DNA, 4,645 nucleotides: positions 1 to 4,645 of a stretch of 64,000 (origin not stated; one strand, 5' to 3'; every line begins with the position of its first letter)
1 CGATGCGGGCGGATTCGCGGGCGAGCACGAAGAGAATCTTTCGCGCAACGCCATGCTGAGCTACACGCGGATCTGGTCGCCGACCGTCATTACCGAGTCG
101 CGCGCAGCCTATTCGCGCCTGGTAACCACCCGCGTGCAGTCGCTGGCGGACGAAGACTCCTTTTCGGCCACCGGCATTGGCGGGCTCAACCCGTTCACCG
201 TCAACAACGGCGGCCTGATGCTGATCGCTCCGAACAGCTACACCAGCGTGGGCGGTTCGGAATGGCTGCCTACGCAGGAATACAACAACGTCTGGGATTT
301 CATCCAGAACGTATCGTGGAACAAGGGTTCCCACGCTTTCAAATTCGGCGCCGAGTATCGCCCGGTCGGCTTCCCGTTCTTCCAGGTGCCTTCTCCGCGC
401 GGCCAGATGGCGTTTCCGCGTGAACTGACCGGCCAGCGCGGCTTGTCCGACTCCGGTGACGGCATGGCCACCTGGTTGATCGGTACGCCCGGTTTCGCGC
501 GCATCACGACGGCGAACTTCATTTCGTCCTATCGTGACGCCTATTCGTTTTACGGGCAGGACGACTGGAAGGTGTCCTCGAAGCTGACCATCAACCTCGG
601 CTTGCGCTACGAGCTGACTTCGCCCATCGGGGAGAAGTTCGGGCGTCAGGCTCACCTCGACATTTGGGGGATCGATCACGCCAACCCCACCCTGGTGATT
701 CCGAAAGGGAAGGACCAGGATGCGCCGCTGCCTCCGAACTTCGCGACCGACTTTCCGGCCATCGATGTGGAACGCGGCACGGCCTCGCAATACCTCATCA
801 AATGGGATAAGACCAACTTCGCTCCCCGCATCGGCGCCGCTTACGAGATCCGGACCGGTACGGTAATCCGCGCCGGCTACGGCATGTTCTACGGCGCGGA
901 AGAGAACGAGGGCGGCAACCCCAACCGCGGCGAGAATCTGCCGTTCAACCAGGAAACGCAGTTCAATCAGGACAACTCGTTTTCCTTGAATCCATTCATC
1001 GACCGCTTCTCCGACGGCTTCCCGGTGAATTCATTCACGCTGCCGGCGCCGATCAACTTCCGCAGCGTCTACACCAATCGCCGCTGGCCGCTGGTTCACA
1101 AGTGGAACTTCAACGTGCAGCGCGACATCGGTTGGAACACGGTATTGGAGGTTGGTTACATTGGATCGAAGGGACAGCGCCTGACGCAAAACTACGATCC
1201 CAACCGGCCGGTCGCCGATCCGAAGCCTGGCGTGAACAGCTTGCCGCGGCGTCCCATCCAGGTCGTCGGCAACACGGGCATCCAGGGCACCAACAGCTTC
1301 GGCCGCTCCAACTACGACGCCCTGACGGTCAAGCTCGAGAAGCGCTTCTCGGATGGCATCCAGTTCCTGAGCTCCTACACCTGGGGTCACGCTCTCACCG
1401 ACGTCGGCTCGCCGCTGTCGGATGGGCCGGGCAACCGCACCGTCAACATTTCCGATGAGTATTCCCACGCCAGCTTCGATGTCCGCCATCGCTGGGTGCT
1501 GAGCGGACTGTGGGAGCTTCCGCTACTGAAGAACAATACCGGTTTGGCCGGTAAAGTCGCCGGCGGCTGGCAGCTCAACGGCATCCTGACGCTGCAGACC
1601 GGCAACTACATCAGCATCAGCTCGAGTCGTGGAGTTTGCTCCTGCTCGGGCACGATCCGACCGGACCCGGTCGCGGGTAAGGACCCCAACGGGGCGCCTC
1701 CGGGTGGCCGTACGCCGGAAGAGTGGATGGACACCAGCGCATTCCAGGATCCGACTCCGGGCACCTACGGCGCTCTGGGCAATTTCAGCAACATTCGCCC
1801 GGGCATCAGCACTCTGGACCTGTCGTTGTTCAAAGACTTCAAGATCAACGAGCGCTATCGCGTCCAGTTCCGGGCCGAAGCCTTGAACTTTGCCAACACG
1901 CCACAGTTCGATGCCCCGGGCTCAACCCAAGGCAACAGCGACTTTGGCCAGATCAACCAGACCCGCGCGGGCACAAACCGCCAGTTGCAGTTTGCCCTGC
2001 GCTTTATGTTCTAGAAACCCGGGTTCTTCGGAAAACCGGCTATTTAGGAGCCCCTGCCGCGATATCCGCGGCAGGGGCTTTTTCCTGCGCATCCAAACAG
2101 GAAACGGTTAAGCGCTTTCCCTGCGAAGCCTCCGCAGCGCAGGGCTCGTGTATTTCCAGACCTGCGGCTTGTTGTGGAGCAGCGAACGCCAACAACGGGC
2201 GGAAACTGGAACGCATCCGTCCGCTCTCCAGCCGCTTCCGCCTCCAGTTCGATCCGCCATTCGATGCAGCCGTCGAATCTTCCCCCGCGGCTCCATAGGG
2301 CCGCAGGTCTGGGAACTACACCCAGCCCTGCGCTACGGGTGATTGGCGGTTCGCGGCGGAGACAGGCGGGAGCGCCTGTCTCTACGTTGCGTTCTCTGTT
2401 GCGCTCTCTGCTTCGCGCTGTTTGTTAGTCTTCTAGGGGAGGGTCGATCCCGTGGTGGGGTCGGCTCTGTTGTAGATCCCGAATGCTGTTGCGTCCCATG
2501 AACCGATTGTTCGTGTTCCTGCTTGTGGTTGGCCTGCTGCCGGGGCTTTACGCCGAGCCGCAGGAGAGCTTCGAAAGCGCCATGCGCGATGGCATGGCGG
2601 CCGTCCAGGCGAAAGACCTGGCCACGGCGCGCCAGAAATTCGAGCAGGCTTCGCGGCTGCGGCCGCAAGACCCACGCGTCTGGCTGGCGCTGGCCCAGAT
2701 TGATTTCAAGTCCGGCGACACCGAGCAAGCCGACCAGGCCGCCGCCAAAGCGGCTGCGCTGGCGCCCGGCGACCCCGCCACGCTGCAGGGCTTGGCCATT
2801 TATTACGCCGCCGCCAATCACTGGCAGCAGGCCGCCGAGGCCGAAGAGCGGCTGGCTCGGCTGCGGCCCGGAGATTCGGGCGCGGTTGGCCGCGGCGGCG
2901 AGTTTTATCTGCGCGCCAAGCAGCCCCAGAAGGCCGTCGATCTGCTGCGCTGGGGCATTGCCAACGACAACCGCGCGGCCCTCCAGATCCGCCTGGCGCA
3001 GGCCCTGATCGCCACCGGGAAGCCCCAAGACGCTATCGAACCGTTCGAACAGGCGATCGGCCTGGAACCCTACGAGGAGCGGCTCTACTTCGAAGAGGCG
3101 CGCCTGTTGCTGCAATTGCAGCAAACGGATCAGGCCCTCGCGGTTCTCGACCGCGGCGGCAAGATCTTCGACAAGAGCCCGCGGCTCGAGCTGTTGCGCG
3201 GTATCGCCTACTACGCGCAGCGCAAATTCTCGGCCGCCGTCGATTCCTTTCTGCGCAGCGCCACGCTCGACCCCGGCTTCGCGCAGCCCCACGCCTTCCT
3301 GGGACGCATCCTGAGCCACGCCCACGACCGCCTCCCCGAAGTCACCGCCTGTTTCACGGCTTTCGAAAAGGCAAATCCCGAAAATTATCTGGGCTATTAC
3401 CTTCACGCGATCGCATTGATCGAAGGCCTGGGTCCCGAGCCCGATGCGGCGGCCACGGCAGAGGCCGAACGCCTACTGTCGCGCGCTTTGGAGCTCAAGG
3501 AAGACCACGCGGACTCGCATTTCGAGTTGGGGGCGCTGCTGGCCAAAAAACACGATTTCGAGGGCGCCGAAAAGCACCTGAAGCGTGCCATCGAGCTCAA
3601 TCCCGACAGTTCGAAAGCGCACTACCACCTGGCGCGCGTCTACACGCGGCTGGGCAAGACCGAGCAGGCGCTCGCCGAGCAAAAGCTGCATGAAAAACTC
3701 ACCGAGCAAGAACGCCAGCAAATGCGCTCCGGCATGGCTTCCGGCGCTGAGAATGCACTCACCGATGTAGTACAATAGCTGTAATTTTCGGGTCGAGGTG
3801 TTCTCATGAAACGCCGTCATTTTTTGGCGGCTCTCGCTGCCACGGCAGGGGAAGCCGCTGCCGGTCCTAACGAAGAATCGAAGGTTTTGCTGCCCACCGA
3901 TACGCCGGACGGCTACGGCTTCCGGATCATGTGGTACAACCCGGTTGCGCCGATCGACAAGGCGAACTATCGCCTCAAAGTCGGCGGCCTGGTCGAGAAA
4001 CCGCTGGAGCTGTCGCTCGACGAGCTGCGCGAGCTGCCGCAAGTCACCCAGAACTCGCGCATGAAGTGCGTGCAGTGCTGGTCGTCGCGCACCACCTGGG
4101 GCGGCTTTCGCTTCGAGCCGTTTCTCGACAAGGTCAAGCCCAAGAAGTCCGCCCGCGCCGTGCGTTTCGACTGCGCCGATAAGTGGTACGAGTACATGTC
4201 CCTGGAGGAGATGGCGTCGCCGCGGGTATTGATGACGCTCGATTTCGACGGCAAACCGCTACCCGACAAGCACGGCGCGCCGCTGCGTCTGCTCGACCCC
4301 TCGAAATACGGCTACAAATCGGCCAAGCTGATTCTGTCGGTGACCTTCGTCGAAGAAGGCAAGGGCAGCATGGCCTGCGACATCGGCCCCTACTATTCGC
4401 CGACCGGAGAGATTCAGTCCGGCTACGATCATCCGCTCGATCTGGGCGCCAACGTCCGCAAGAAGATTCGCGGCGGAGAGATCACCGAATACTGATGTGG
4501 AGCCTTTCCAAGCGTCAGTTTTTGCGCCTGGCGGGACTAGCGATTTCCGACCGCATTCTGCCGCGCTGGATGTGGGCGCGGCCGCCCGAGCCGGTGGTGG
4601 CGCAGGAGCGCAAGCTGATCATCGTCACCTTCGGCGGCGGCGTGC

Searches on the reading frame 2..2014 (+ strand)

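Call 59: search_protein_families(library=pfam, proteins=[window:2-2014:+], max_evalue=0.001)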
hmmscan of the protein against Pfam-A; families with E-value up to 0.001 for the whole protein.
window:2-2014:+ (670 aa): 2 families
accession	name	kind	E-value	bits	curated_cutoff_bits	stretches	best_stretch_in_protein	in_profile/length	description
PF25183.1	OMP_b-brl_4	-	2.2e-163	546.2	30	1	8-663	197-838/838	Outer membrane beta barrel domain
PF00593.30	TonB_dep_Rec_b-barrel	-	3.8e-08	34.1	27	1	46-297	87-241/436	TonB dependent receptor-like, beta-barrel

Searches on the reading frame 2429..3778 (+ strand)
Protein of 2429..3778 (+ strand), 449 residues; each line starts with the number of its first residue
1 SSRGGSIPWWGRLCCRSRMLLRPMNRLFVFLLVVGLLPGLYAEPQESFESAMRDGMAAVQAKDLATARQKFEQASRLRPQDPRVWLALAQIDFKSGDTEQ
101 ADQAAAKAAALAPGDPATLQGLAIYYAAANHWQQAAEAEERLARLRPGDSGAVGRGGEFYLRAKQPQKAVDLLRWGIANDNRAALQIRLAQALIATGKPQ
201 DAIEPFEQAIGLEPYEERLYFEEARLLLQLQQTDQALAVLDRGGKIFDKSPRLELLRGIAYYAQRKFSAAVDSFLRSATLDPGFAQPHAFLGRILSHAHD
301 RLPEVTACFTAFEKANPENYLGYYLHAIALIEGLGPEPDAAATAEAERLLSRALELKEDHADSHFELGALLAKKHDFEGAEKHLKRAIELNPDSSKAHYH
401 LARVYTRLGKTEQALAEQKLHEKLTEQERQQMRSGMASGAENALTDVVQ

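Call 59: search_protein_families(library=pfam, proteins=[window:2429-3778:+], max_evalue=0.001)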
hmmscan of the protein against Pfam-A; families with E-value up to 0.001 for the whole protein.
window:2429-3778:+ (449 aa): 24 families
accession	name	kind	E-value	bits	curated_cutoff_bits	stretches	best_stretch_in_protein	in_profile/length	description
PF14559.12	TPR_19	-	6.8e-31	106.8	25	3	58-117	1-59/68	Tetratricopeptide repeat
PF07719.23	TPR_2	-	1.1e-28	97.3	27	1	361-393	1-33/34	Tetratricopeptide repeat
PF13428.12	TPR_14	-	1.8e-22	78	23.5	2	364-403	4-43/44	Tetratricopeptide repeat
PF13431.12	TPR_17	-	2.3e-22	77.8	24.4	1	384-415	2-33/34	Tetratricopeptide repeat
PF00515.34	TPR_1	-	3.3e-22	77.7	27.8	1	361-393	1-33/34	Tetratricopeptide repeat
PF13432.12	TPR_16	-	1.1e-20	74.2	32.7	3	371-417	7-53/65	Tetratricopeptide repeat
PF13181.12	TPR_8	-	1e-19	69.4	25.7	0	361-393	1-33/34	Tetratricopeptide repeat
PF13414.12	TPR_11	-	6.5e-19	67.8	26.8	1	376-409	9-42/42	TPR repeat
PF13424.12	TPR_12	-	1.1e-13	51.6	30.1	1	366-416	8-66/77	Tetratricopeptide repeat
PF12895.13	ANAPC3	-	1e-12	48.6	27.2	1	343-416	5-77/82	Anaphase-promoting complex, cyclosome, subunit 3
PF23914.1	TPR_CcmH_CycH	-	2.4e-12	47.4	42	1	57-145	59-150/158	Cytochrome c-type biogenesis protein H TPR domain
PF13371.12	TPR_9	-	2.6e-12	47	35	0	226-276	4-54/73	Tetratricopeptide repeat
PF13176.12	TPR_7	-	1.3e-08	34.7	27.9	0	397-415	1-19/36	Tetratricopeptide repeat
PF13174.12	TPR_6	-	8.8e-08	32.8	26.3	0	397-416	2-21/33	Tetratricopeptide repeat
PF25062.1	ARM_TT21_N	-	1.3e-07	32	40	0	324-429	63-167/222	Tetratricopeptide repeat protein 21 N-terminal ARM repeat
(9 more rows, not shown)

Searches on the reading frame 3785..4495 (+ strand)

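Call 59: search_protein_families(library=pfam, proteins=[window:3785-4495:+], max_evalue=0.001)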
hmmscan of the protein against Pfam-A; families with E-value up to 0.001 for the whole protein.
window:3785-4495:+ (236 aa): 1 family
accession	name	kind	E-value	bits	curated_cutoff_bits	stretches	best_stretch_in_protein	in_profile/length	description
PF00174.25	Oxidored_molyb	-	2.6e-31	108.9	24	1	53-192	3-164/169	Oxidoreductase molybdopterin binding domain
